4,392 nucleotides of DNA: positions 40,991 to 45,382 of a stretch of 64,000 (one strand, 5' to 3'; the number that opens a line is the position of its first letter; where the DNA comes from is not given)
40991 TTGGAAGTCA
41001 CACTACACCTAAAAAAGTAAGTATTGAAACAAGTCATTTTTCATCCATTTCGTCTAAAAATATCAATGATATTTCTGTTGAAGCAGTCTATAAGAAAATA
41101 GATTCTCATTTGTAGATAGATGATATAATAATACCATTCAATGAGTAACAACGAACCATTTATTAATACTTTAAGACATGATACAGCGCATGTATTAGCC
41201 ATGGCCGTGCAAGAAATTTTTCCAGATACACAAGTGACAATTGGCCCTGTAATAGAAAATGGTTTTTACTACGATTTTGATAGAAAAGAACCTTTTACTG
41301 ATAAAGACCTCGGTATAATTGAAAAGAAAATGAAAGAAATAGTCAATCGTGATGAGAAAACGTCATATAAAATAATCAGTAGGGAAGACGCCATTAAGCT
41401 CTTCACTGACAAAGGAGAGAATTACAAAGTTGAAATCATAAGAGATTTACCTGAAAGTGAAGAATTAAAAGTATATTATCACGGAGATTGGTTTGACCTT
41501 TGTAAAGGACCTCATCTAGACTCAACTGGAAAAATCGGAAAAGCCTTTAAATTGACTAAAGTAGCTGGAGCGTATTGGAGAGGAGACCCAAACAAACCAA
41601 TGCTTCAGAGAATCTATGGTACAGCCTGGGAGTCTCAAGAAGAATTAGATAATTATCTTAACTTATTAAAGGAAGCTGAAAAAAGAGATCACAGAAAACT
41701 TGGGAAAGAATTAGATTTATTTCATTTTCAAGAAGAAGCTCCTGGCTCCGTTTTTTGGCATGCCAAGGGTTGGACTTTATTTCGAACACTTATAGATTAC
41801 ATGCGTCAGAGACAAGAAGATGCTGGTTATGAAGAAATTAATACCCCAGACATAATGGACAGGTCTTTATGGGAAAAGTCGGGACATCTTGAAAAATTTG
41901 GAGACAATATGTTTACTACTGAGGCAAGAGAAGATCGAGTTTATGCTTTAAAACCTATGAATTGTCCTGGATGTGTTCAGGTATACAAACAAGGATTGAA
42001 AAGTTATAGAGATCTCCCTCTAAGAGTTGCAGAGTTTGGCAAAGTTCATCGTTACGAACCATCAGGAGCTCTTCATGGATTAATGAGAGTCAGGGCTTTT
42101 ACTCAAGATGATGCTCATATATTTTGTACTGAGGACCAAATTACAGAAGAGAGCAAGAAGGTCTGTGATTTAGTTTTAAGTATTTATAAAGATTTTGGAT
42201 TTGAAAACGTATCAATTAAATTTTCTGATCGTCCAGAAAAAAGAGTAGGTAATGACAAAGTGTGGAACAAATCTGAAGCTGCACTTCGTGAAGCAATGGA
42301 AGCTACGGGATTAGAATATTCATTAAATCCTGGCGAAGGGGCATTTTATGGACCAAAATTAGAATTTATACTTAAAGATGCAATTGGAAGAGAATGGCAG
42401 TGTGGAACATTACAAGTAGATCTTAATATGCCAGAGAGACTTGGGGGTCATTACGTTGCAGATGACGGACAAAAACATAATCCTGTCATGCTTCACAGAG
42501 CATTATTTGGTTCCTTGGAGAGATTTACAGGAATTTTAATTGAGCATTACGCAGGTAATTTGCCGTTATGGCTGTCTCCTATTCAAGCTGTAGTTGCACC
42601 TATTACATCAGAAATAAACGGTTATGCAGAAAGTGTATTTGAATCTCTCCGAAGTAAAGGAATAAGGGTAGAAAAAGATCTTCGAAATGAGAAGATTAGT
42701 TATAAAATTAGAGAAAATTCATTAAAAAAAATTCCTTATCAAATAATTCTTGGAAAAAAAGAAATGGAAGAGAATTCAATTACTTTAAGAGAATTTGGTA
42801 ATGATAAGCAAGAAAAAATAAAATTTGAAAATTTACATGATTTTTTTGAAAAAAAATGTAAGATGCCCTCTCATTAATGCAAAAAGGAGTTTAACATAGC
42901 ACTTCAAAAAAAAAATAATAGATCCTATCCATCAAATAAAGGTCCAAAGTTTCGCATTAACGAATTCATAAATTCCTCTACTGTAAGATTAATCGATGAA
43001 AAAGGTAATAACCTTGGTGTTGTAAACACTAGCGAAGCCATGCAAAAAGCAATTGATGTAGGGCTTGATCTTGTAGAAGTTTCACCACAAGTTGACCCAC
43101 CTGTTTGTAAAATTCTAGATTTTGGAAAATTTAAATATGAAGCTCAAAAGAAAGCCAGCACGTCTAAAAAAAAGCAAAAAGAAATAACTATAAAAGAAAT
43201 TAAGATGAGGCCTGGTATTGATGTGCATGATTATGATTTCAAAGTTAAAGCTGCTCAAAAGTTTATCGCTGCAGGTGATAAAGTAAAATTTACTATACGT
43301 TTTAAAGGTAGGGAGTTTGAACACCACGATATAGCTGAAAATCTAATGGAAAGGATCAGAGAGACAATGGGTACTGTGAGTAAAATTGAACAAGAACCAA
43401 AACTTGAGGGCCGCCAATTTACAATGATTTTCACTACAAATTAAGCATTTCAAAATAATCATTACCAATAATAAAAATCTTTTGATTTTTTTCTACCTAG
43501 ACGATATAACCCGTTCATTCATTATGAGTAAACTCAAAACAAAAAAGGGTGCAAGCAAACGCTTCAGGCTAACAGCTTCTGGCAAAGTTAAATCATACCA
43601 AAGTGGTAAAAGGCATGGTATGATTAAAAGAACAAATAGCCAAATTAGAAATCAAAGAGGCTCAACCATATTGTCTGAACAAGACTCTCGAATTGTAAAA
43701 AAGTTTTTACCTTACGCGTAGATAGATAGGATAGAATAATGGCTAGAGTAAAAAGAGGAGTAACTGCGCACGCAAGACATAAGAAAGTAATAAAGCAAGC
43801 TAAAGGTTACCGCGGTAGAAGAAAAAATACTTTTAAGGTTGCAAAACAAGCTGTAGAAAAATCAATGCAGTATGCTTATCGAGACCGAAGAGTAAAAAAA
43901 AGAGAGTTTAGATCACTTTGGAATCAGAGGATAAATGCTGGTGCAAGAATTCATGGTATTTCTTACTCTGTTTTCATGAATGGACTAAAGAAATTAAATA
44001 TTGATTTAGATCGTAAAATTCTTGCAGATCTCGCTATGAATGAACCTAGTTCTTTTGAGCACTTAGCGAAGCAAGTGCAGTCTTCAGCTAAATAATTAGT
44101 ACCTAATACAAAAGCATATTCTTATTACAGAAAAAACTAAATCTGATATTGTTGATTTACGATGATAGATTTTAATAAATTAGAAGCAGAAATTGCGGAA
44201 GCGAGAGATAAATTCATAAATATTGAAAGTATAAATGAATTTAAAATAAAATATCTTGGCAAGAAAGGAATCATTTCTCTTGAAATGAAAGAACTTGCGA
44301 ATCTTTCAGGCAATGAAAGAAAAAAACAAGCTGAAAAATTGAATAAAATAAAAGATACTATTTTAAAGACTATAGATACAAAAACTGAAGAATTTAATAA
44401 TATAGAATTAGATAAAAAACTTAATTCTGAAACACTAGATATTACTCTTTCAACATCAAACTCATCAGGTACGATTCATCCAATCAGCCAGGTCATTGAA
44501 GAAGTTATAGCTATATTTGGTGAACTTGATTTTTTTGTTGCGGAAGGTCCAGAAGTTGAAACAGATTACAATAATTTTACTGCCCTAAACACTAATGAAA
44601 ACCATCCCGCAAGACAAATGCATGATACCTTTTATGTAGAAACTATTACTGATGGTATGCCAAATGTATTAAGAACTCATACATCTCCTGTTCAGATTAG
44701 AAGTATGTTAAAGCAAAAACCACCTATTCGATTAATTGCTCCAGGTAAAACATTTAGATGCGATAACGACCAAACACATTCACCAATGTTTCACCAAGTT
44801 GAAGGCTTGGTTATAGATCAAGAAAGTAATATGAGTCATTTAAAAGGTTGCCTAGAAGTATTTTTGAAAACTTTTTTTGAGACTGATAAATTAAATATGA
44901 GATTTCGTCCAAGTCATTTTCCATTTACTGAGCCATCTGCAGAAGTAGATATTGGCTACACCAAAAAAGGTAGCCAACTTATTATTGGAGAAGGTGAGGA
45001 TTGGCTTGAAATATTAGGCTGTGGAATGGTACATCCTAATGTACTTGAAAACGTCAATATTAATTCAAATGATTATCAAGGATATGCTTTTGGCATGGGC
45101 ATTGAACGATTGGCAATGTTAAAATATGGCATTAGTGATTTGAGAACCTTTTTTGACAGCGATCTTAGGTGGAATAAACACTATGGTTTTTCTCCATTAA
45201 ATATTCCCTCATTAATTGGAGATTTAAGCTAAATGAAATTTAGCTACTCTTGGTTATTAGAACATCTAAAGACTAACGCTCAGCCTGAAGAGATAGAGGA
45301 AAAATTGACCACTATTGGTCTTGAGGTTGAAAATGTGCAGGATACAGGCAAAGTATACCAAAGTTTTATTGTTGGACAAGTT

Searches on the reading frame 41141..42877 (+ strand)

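Call 27: search_protein_families(library=pfam, proteins=[window:41141-42877:+], max_evalue=0.00001)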
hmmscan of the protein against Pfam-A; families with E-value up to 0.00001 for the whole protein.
window:41141-42877:+ (578 aa): 3 families
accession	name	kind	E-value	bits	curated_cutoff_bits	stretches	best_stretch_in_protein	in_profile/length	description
PF00587.30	tRNA-synt_2b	-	8.1e-48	163.3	29.3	1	258-470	1-179/179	tRNA synthetase class II core domain (G, H, P, S and T)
PF03129.25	HGTP_anticodon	-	4.4e-24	84.9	21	1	482-571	1-93/94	Anticodon binding domain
PF07973.19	tRNA_SAD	-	1.4e-14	54.2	24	1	110-159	2-44/44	Threonyl and Alanyl tRNA synthetase second additional domain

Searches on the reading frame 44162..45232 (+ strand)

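Call 27: search_protein_families(library=pfam, proteins=[window:44162-45232:+], max_evalue=0.00001)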
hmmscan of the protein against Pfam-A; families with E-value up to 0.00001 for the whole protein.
window:44162-45232:+ (356 aa): 2 families
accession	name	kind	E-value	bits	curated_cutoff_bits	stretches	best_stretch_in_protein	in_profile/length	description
PF01409.25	tRNA-synt_2d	-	2.2e-97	325.8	19.8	1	92-340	2-245/246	tRNA synthetases class II core domain (F)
PF02912.23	Phe_tRNA-synt_N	-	2.6e-15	56.6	22.3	1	20-87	2-69/69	Aminoacyl tRNA synthetase class II, N-terminal domain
